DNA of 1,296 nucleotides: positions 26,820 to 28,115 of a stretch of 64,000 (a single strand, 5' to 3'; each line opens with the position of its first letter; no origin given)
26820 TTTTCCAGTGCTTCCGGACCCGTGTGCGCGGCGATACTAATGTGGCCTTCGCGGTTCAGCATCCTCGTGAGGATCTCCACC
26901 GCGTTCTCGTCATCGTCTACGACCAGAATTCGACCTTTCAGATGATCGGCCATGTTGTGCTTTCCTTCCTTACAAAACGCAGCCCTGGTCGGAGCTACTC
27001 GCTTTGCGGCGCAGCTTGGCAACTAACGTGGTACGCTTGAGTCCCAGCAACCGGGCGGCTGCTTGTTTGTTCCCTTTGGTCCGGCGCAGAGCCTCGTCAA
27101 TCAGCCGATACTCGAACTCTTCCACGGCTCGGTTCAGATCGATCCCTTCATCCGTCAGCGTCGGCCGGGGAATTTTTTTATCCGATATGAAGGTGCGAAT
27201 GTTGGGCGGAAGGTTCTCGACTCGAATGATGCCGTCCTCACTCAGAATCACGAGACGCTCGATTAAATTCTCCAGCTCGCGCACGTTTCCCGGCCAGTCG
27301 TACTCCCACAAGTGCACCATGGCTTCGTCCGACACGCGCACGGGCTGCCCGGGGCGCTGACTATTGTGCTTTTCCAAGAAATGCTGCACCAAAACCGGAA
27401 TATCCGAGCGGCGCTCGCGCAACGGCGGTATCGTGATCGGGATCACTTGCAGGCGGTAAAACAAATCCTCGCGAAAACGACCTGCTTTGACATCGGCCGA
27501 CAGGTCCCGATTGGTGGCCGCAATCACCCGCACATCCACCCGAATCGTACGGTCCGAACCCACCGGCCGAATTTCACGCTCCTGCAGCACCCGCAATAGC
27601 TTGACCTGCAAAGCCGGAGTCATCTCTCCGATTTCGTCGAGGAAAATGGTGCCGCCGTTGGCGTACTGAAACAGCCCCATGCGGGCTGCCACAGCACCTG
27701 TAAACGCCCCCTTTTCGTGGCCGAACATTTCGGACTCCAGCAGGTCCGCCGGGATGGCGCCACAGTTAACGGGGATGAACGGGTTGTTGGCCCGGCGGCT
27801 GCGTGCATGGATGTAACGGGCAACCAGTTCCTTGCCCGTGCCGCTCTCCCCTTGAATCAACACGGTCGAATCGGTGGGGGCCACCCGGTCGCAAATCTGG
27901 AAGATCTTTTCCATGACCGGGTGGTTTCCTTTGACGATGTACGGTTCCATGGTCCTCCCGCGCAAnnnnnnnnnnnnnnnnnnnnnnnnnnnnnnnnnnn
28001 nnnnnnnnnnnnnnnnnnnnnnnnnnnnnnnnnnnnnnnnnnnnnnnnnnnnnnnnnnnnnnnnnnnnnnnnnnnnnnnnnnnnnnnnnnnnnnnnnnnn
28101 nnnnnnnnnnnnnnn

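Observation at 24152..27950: Split NtrC-like module: domain-minimal sigma-54 activator plus stand-alone receiver, co-oriented with PIG-L deacetylase and NrnA-like DHH phosphoesterase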

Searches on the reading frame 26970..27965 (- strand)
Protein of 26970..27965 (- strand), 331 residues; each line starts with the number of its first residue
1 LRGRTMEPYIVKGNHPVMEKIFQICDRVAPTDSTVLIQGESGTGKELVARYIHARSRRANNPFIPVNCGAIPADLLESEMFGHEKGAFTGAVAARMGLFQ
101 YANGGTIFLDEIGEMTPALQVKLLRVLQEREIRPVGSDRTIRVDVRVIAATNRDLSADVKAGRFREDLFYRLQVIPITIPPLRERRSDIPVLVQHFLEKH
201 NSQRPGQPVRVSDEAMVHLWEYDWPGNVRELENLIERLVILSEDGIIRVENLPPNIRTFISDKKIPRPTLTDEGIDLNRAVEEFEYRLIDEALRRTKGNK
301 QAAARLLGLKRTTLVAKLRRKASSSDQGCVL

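Call 3: search_protein_families(library=pfam, proteins=[window:26970-27965:-], max_evalue=0.01)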
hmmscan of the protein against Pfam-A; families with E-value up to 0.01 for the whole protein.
window:26970-27965:- (331 aa): 9 families
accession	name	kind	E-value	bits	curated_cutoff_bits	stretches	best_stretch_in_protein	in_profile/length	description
PF00158.32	Sigma54_activat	-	1e-73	247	20.2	1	13-177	3-167/168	Sigma-54 interaction domain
PF25601.1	AAA_lid_14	-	1.7e-27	95.5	27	1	183-258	1-76/87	AAA+ ATPase lid domain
PF14532.12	Sigma54_activ_2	-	6.5e-21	75.5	25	1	13-182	2-138/138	Sigma-54 interaction domain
PF02954.25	HTH_8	-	1.7e-13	50.5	22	1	281-320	2-41/42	Bacterial regulatory protein, Fis family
PF07728.20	AAA_5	-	1.8e-10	41.4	22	1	35-153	2-123/139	AAA domain (dynein-related subfamily)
PF00004.35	AAA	-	1.6e-05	25.8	21.2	1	35-166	1-125/131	ATPase family associated with various cellular activities (AAA)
PF07726.17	AAA_3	-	0.00025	21.4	27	1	35-152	2-111/131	ATPase family associated with various cellular activities (AAA)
PF18024.7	HTH_50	-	0.0016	18.5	27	0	275-320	2-46/50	Helix-turn-helix domain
PF07724.20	AAA_2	-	0.0071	16.8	27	0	34-154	5-126/166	AAA domain (Cdc48 subfamily)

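Call 7: search_protein_families(library=ncbifam, proteins=[window:26970-27950:-], max_evalue=0.01)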
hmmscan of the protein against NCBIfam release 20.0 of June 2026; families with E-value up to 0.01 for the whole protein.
window:26970-27950:- (326 aa): 29 families (the best 25 are shown)
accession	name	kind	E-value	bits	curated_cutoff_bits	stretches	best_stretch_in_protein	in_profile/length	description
NF041552.1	TF_PrdR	equivalog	1.2e-115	387.1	795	1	8-314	271-574/577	sigma-54 dependent transcriptional regulator PrdR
TIGR01817.1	nifA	equivalog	1.8e-113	380.1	528.85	1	5-247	197-438/534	nif-specific transcriptional activator NifA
NF008469.0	PRK11361.1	equivalog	1.8e-111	373.1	714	1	8-315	147-453/461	acetoacetate metabolism transcriptional regulator AtoC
TIGR01818.1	ntrC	equivalog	1.9e-107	359.9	558.6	1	7-314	137-461/463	nitrogen regulation protein NR(I)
NF003451.0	PRK05022.1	equivalog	2.1e-105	353.3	476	1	8-313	194-505/512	nitric oxide reductase transcriptional regulator NorR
NF038308.1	RNA_repair_RtcR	equivalog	8.9e-103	344.9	650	1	6-310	182-505/530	RNA repair transcriptional activator RtcR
NF050807.1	TransRegFlbDCaul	equivalog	1.5e-101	340.5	750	1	10-316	124-438/454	sigma-54-dependent transcriptional regulator FlbD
TIGR02915.1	PEP_resp_reg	equivalog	1.1e-98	331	502.6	1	8-315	143-441/445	PEP-CTERM-box response regulator transcription factor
NF007689.0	PRK10365.1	equivalog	6.8e-97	325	760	1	7-315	142-441/441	sigma-54-dependent response regulator transcription factor ZraR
NF041906.1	V4R_TF_MobR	exception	2.5e-94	316.7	999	1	13-314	241-542/544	phenol degradation transcriptional regulator MobR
TIGR02329.1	propionate_PrpR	equivalog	1.2e-92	311.2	499.2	1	6-314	214-525/526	propionate catabolism operon regulatory protein PrpR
NF011695.0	PRK15115.1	equivalog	1.2e-90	304.4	763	1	9-316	140-436/445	two-component system response regulator GlrR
NF011953.0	PRK15424.1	equivalog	2.6e-89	300.3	703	1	6-318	221-536/538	propionate catabolism operon regulatory protein PrpR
NF051870.1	NAssimRespRegNtrX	equivalog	7.6e-88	295.4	600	1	7-314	142-448/452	nitrogen assimilation response regulator NtrX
NF011958.0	PRK15429.1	equivalog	2.6e-87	294.1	830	1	8-316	383-684/692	formate hydrogenlyase transcriptional activator FlhA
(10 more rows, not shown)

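Call 8: find_encoding_contigs(protein=window:26970-27950:-, flank=10000, max_places=6)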
Protein window:26970-27950:- (326 aa): 1 contig read that carries it; 1 place shown.
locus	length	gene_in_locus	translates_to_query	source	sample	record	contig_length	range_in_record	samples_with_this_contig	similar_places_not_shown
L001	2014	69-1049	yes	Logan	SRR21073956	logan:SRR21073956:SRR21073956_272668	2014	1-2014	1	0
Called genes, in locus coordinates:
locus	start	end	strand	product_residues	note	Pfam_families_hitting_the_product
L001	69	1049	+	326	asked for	PF00158:Sigma54_activat, PF14532:Sigma54_activ_2, PF00004:AAA (faint), PF07728:AAA_5, PF25601:AAA_lid_14, PF02954:HTH_8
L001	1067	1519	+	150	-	PF00072:Response_reg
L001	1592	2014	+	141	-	?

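Call 10: find_homologous_proteins(query=window:26970-27950:-, max_evalue=1e-30)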
Query window:26970-27950:- (326 aa): 8000 proteins with E <= 1e-30 among 8000 candidates; the best 120 are listed.
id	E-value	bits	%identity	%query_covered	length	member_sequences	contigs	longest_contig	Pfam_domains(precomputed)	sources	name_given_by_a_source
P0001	4.5e-203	691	94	100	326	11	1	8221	PF00158.33,PF25601.2,PF02954.26,PF00004.36,PF14532.13,PF07728.21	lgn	-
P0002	1.6e-193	660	89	100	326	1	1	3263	PF00158.33,PF25601.2,PF02954.26,PF14532.13,PF07728.21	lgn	-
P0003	2.3e-193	660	89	100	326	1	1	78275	PF00158.33,PF25601.2,PF02954.26,PF14532.13,PF07728.21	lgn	-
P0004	2.7e-192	656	90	100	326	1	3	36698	PF00158.33,PF25601.2,PF02954.26,PF00004.36,PF14532.13,PF07728.21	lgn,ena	-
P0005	3.7e-189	646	89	100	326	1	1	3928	PF00158.33,PF25601.2,PF02954.26,PF00004.36,PF14532.13,PF07728.21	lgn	-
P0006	5.1e-189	645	89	100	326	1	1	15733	PF00158.33,PF25601.2,PF02954.26,PF00004.36,PF14532.13,PF07728.21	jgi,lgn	-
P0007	1.8e-188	643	89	100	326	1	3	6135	PF00158.33,PF25601.2,PF02954.26,PF00004.36,PF14532.13,PF07728.21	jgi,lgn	jgi:transcriptional regulator with PAS, ATPase and Fis domain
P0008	1.9e-188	643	88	100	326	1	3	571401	PF00158.33,PF25601.2,PF02954.26,PF00004.36,PF14532.13,PF07728.21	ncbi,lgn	-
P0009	9.3e-184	628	85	100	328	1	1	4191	PF00158.33,PF25601.2,PF02954.26,PF00004.36,PF14532.13,PF07728.21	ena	-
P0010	5.9e-182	622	85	99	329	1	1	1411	PF00158.33,PF25601.2,PF02954.26,PF00004.36,PF14532.13,PF07728.21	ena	-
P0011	5.3e-180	616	83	100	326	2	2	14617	PF00158.33,PF25601.2,PF02954.26,PF14532.13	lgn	-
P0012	3.2e-179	613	84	99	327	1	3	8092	PF00158.33,PF25601.2,PF02954.26,PF14532.13,PF07728.21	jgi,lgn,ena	-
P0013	3.3e-179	613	84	100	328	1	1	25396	PF00158.33,PF25601.2,PF02954.26,PF00004.36,PF14532.13,PF07728.21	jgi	-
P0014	3.6e-179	613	84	98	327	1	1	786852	PF00158.33,PF25601.2,PF02954.26,PF00004.36,PF14532.13,PF07728.21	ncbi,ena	-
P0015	6.1e-179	612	85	98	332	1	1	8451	PF00158.33,PF25601.2,PF02954.26,PF00004.36,PF14532.13,PF07728.21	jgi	jgi:transcriptional regulator with PAS, ATPase and Fis domain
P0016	6.9e-179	612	83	100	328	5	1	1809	PF00158.33,PF25601.2,PF02954.26,PF14532.13,PF07728.21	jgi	jgi:transcriptional regulator with PAS, ATPase and Fis domain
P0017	2.5e-178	610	85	98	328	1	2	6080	PF00158.33,PF25601.2,PF02954.26,PF00004.36,PF14532.13,PF07728.21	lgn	-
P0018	2.8e-178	610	83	100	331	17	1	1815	PF00158.33,PF25601.2,PF02954.26,PF14532.13,PF07728.21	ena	-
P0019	2.9e-178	610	82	100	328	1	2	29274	PF00158.33,PF25601.2,PF02954.26,PF00004.36,PF14532.13,PF07728.21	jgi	jgi:transcriptional regulator with PAS, ATPase and Fis domain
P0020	5.3e-178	609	84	98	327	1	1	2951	PF00158.33,PF25601.2,PF02954.26,PF00004.36,PF14532.13,PF07728.21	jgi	jgi:two-component system response regulator AtoC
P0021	6.5e-178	609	83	100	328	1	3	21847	PF00158.33,PF25601.2,PF02954.26,PF14532.13,PF07728.21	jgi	jgi:transcriptional regulator with PAS, ATPase and Fis domain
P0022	6.7e-178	609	85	98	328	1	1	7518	PF00158.33,PF25601.2,PF02954.26,PF00004.36,PF14532.13,PF07728.21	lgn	-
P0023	8.3e-178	608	84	98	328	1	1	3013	PF00158.33,PF25601.2,PF02954.26,PF00004.36,PF14532.13,PF07728.21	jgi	-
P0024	9.4e-178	608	85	98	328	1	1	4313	PF00158.33,PF25601.2,PF02954.26,PF00004.36,PF14532.13,PF07728.21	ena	-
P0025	1.1e-177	608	82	100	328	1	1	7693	PF00158.33,PF25601.2,PF02954.26,PF14532.13,PF07728.21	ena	-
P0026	1.3e-177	608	84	98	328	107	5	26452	PF00158.33,PF25601.2,PF02954.26,PF14532.13,PF07728.21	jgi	jgi:transcriptional regulator with PAS, ATPase and Fis domain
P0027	1.3e-177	608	83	99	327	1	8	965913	PF00158.33,PF25601.2,PF02954.26,PF00004.36,PF14532.13,PF07728.21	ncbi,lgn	ncbi:MAG: sigma-54 dependent transcriptional regulator [Candidatus Binatia bacterium]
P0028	1.4e-177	608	82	100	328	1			PF00158.33,PF25601.2,PF02954.26,PF00004.36,PF14532.13,PF07728.21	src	-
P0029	1.6e-177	607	82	100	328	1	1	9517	PF00158.33,PF25601.2,PF02954.26,PF14532.13,PF07728.21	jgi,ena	-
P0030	1.6e-177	607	82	100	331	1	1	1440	PF00158.33,PF25601.2,PF02954.26,PF00004.36,PF14532.13,PF07728.21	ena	-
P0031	1.7e-177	607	83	100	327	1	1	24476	PF00158.33,PF25601.2,PF02954.26,PF14532.13,PF07728.21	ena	-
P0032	1.7e-177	607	82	100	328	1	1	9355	PF00158.33,PF25601.2,PF02954.26,PF00004.36,PF14532.13,PF07728.21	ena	-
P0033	2.5e-177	607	82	100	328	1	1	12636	PF00158.33,PF25601.2,PF02954.26,PF00004.36,PF14532.13,PF07728.21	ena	-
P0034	3.4e-177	606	82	100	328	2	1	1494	PF00158.33,PF25601.2,PF02954.26,PF00004.36,PF14532.13,PF07728.21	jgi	jgi:transcriptional regulator with PAS, ATPase and Fis domain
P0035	4.0e-177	606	85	98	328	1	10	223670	PF00158.33,PF25601.2,PF02954.26,PF00004.36,PF14532.13,PF07728.21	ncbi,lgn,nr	ncbi:sigma-54 dependent transcriptional regulator [Candidatus Binatia bacterium]|nr:sigma-54 depende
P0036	4.1e-177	606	82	100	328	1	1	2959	PF00158.33,PF25601.2,PF02954.26,PF14532.13,PF07728.21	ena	-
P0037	6.5e-177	605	84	97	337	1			PF00158.33,PF25601.2,PF02954.26,PF14532.13,PF07728.21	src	-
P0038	8.8e-177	605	82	100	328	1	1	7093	PF00158.33,PF25601.2,PF02954.26,PF00004.36,PF14532.13,PF07728.21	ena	-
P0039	1.3e-176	604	82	100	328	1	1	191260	PF00158.33,PF25601.2,PF02954.26,PF00004.36,PF14532.13,PF07728.21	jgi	jgi:two-component system response regulator AtoC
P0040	2.6e-176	603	86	96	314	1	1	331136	PF00158.33,PF25601.2,PF02954.26,PF14532.13,PF07728.21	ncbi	-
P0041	3.9e-176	603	83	98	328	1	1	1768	PF00158.33,PF25601.2,PF02954.26,PF00004.36,PF14532.13,PF07728.21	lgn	-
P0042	4.1e-176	603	82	99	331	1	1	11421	PF00158.33,PF25601.2,PF02954.26,PF00004.36,PF14532.13,PF07728.21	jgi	jgi:transcriptional regulator with PAS, ATPase and Fis domain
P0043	5.0e-176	603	85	96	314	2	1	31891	PF00158.33,PF25601.2,PF02954.26,PF14532.13,PF07728.21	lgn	-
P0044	8.5e-176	602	82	100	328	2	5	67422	PF00158.33,PF25601.2,PF02954.26,PF00004.36,PF14532.13,PF07728.21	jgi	jgi:transcriptional regulator with PAS, ATPase and Fis domain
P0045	8.6e-176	602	86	96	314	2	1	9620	PF00158.33,PF25601.2,PF02954.26,PF14532.13,PF07728.21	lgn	-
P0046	8.6e-176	602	83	100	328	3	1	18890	PF00158.33,PF25601.2,PF02954.26,PF14532.13,PF07728.21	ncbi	-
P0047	8.8e-176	602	82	100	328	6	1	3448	PF00158.33,PF25601.2,PF02954.26,PF00004.36,PF14532.13,PF07728.21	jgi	jgi:two-component system, NtrC family, response regulator AtoC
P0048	9.0e-176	602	84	97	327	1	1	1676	PF00158.33,PF25601.2,PF02954.26,PF00004.36,PF14532.13,PF07728.21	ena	-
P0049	9.2e-176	602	83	100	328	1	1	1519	PF00158.33,PF25601.2,PF02954.26,PF00004.36,PF14532.13,PF07728.21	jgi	jgi:transcriptional regulator with PAS, ATPase and Fis domain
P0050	1.7e-175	601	81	100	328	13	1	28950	PF00158.33,PF25601.2,PF02954.26,PF14532.13,PF07728.21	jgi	jgi:transcriptional regulator with PAS, ATPase and Fis domain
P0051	1.7e-175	601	86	94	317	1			PF00158.33,PF25601.2,PF02954.26,PF00004.36,PF14532.13,PF07728.21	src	-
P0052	2.2e-175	600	82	98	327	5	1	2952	PF00158.33,PF25601.2,PF02954.26,PF00004.36,PF14532.13,PF07728.21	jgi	jgi:transcriptional regulator with PAS, ATPase and Fis domain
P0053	2.4e-175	600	84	97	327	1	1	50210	PF00158.33,PF25601.2,PF02954.26,PF14532.13,PF07728.21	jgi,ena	-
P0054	2.8e-175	600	84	97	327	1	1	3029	PF00158.33,PF25601.2,PF02954.26,PF00004.36,PF14532.13,PF07728.21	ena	-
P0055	3.0e-175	600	81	100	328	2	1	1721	PF00158.33,PF25601.2,PF02954.26,PF14532.13,PF07728.21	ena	-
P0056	3.3e-175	600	83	98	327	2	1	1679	PF00158.33,PF25601.2,PF02954.26,PF00004.36,PF14532.13,PF07728.21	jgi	-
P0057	4.1e-175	600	83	96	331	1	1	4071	PF00158.33,PF25601.2,PF02954.26,PF00004.36,PF14532.13,PF07728.21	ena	-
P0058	5.0e-175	599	82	98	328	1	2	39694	PF00158.33,PF25601.2,PF02954.26,PF00004.36,PF14532.13,PF07728.21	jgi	jgi:transcriptional regulator with PAS, ATPase and Fis domain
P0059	6.1e-175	599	81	100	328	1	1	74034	PF00158.33,PF25601.2,PF02954.26,PF00004.36,PF14532.13,PF07728.21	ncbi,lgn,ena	-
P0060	6.9e-175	599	82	100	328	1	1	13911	PF00158.33,PF25601.2,PF02954.26,PF00004.36,PF14532.13,PF07728.21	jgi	jgi:transcriptional regulator with PAS, ATPase and Fis domain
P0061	1.1e-174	598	83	97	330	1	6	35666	PF00158.33,PF25601.2,PF02954.26,PF00004.36,PF14532.13,PF07728.21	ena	-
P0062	1.2e-174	598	81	100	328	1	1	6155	PF00158.33,PF25601.2,PF02954.26,PF14532.13,PF07728.21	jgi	jgi:transcriptional regulator with PAS, ATPase and Fis domain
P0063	1.3e-174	598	80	99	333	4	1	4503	PF00158.33,PF25601.2,PF02954.26,PF14532.13,PF07728.21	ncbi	-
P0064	1.9e-174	597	81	99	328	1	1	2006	PF00158.33,PF25601.2,PF02954.26,PF14532.13,PF07728.21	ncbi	-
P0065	2.2e-174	597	83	98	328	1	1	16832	PF00158.33,PF25601.2,PF02954.26,PF14532.13,PF07728.21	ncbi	ncbi:MAG: sigma-54 interaction domain-containing protein [Candidatus Binatia bacterium]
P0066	2.7e-174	597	82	98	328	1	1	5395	PF00158.33,PF25601.2,PF02954.26,PF14532.13,PF07728.21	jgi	jgi:transcriptional regulator with PAS, ATPase and Fis domain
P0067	2.8e-174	597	81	98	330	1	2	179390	PF00158.33,PF25601.2,PF02954.26,PF00004.36,PF14532.13,PF07728.21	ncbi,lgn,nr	ncbi:MAG: sigma-54-dependent Fis family transcriptional regulator [Deltaproteobacteria bacterium]|nr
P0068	2.9e-174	597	80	99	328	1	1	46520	PF00158.33,PF25601.2,PF02954.26,PF00004.36,PF14532.13,PF07728.21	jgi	jgi:transcriptional regulator with PAS, ATPase and Fis domain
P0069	3.6e-174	596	81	99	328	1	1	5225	PF00158.33,PF25601.2,PF02954.26,PF14532.13,PF07728.21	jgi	jgi:transcriptional regulator with PAS, ATPase and Fis domain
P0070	3.6e-174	596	81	100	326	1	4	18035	PF00158.33,PF25601.2,PF02954.26,PF00004.36,PF14532.13,PF07728.21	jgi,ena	jgi:transcriptional regulator with PAS, ATPase and Fis domain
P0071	6.2e-174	596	81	98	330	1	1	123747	PF00158.33,PF25601.2,PF02954.26,PF00004.36,PF14532.13,PF07728.21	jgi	jgi:transcriptional regulator with PAS, ATPase and Fis domain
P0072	6.6e-174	596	84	97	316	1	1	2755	PF00158.33,PF25601.2,PF02954.26,PF00004.36,PF14532.13,PF07728.21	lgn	-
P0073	8.9e-174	595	80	99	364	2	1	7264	PF00158.33,PF25601.2,PF02954.26,PF14532.13,PF07728.21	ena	-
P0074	1.1e-173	595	83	97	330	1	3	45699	PF00158.33,PF25601.2,PF02954.26,PF14532.13,PF07728.21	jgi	jgi:transcriptional regulator with PAS, ATPase and Fis domain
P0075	1.1e-173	595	81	99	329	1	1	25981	PF00158.33,PF25601.2,PF02954.26,PF00004.36,PF14532.13,PF07728.21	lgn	-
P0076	1.2e-173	595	82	98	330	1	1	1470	PF00158.33,PF25601.2,PF02954.26,PF14532.13,PF07728.21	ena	-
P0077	1.3e-173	595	82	100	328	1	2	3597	PF00158.33,PF25601.2,PF02954.26,PF14532.13,PF07728.21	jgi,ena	-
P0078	1.5e-173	594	84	96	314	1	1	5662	PF00158.33,PF25601.2,PF02954.26,PF14532.13,PF07728.21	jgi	-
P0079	1.7e-173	594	81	99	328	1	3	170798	PF00158.33,PF25601.2,PF02954.26,PF00004.36,PF14532.13,PF07728.21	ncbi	ncbi:MAG: sigma-54 interaction domain-containing protein [Candidatus Binatia bacterium]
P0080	1.9e-173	594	80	100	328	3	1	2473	PF00158.33,PF25601.2,PF02954.26,PF14532.13,PF07728.21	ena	-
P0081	2.6e-173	594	81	100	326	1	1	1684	PF00158.33,PF25601.2,PF02954.26,PF14532.13,PF07728.21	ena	-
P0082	2.7e-173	594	83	98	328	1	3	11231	PF00158.33,PF25601.2,PF02954.26,PF14532.13,PF07728.21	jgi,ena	-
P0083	3.6e-173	593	83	97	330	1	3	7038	PF00158.33,PF25601.2,PF02954.26,PF14532.13,PF07728.21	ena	-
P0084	4.4e-173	593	80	100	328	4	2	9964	PF00158.33,PF25601.2,PF02954.26,PF00004.36,PF14532.13,PF07728.21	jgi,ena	-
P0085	4.7e-173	593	82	98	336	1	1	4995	PF00158.33,PF25601.2,PF02954.26,PF14532.13,PF07728.21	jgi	jgi:transcriptional regulator with PAS, ATPase and Fis domain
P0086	5.1e-173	593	80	99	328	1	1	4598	PF00158.33,PF25601.2,PF02954.26,PF00004.36,PF14532.13,PF07728.21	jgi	jgi:transcriptional regulator with PAS, ATPase and Fis domain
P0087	6.4e-173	592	83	97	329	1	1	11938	PF00158.33,PF25601.2,PF02954.26,PF14532.13,PF07728.21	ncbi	-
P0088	9.8e-173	592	83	97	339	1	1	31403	PF00158.33,PF25601.2,PF02954.26,PF14532.13,PF07728.21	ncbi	-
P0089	1.3e-172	591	79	99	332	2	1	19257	PF00158.33,PF25601.2,PF02954.26,PF14532.13,PF07728.21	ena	-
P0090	1.4e-172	591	82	98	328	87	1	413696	PF00158.33,PF25601.2,PF02954.26,PF14532.13,PF07728.21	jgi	jgi:transcriptional regulator with PAS, ATPase and Fis domain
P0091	1.8e-172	591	79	99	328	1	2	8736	PF00158.33,PF25601.2,PF02954.26,PF14532.13,PF07728.21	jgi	jgi:transcriptional regulator with PAS, ATPase and Fis domain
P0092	1.9e-172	591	80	99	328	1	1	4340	PF00158.33,PF25601.2,PF02954.26,PF00004.36,PF14532.13,PF07728.21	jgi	jgi:transcriptional regulator with PAS, ATPase and Fis domain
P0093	1.9e-172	591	81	98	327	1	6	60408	PF00158.33,PF25601.2,PF02954.26,PF14532.13,PF07728.21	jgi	jgi:two-component system response regulator AtoC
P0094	2.2e-172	591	80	99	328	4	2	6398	PF00158.33,PF25601.2,PF02954.26,PF00004.36,PF14532.13,PF07728.21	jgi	-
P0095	2.6e-172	590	81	100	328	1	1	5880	PF00158.33,PF25601.2,PF02954.26,PF00004.36,PF14532.13,PF07728.21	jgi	jgi:transcriptional regulator with PAS, ATPase and Fis domain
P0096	3.0e-172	590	81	99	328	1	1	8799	PF00158.33,PF25601.2,PF02954.26,PF14532.13,PF07728.21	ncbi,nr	ncbi:MAG: sigma 54-interacting transcriptional regulator [Deltaproteobacteria bacterium]|nr:sigma 54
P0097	3.0e-172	590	81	99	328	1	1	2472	PF00158.33,PF25601.2,PF02954.26,PF14532.13,PF07728.21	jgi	jgi:transcriptional regulator with PAS, ATPase and Fis domain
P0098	3.1e-172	590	79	99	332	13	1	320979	PF00158.33,PF25601.2,PF02954.26,PF14532.13,PF07728.21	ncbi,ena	-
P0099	3.3e-172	590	81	99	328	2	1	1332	PF00158.33,PF25601.2,PF02954.26,PF14532.13,PF07728.21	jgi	jgi:transcriptional regulator with PAS, ATPase and Fis domain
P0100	4.6e-172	590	81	100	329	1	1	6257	PF00158.33,PF25601.2,PF02954.26,PF00004.36,PF14532.13,PF07728.21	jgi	jgi:transcriptional regulator with PAS, ATPase and Fis domain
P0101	5.6e-172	589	80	99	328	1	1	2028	PF00158.33,PF25601.2,PF02954.26,PF00004.36,PF14532.13,PF07728.21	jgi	jgi:transcriptional regulator with PAS, ATPase and Fis domain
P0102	6.0e-172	589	83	96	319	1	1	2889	PF00158.33,PF25601.2,PF02954.26,PF00004.36,PF14532.13,PF07728.21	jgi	-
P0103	7.1e-172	589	79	100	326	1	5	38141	PF00158.33,PF25601.2,PF02954.26,PF14532.13,PF07728.21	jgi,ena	-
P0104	7.9e-172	589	80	99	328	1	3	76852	PF00158.33,PF25601.2,PF02954.26,PF14532.13,PF07728.21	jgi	jgi:transcriptional regulator with PAS, ATPase and Fis domain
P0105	8.9e-172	589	82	98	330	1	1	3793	PF00158.33,PF25601.2,PF02954.26,PF14532.13,PF07728.21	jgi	-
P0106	9.0e-172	589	80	98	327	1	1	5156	PF00158.33,PF25601.2,PF02954.26,PF14532.13,PF07728.21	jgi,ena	-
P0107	9.3e-172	589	80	100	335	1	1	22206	PF00158.33,PF25601.2,PF02954.26,PF00004.36,PF14532.13,PF07728.21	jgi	jgi:transcriptional regulator with PAS, ATPase and Fis domain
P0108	1.0e-171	588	80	100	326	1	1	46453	PF00158.33,PF25601.2,PF02954.26,PF14532.13,PF07728.21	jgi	jgi:transcriptional regulator with PAS, ATPase and Fis domain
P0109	1.4e-171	588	81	98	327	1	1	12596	PF00158.33,PF25601.2,PF02954.26,PF14532.13,PF07728.21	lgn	-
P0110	1.6e-171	588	82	97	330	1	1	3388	PF00158.33,PF25601.2,PF02954.26,PF14532.13,PF07728.21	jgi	jgi:transcriptional regulator with PAS, ATPase and Fis domain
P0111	1.7e-171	588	80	100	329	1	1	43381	PF00158.33,PF25601.2,PF02954.26,PF00004.36,PF14532.13,PF07728.21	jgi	-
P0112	1.8e-171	588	78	99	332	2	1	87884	PF00158.33,PF25601.2,PF02954.26,PF14532.13,PF07728.21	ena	-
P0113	1.8e-171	588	78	99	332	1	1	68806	PF00158.33,PF25601.2,PF02954.26,PF14532.13,PF07728.21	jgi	-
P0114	2.2e-171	587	82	98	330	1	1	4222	PF00158.33,PF25601.2,PF02954.26,PF14532.13,PF07728.21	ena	-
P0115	2.4e-171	587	78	100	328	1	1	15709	PF00158.33,PF25601.2,PF02954.26,PF14532.13,PF07728.21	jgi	jgi:transcriptional regulator with PAS, ATPase and Fis domain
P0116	2.5e-171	587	81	98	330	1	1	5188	PF00158.33,PF25601.2,PF02954.26,PF14532.13,PF07728.21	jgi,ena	-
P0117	2.9e-171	587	81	97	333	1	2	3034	PF00158.33,PF25601.2,PF02954.26,PF14532.13,PF07728.21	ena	-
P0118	4.2e-171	586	80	99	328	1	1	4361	PF00158.33,PF25601.2,PF02954.26,PF00004.36,PF14532.13,PF07728.21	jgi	jgi:transcriptional regulator with PAS, ATPase and Fis domain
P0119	5.2e-171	586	80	99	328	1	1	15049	PF00158.33,PF25601.2,PF02954.26,PF14532.13,PF07728.21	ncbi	ncbi:MAG: sigma-54 dependent transcriptional regulator [bacterium]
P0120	8.0e-171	585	81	97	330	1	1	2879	PF00158.33,PF25601.2,PF02954.26,PF14532.13,PF07728.21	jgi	-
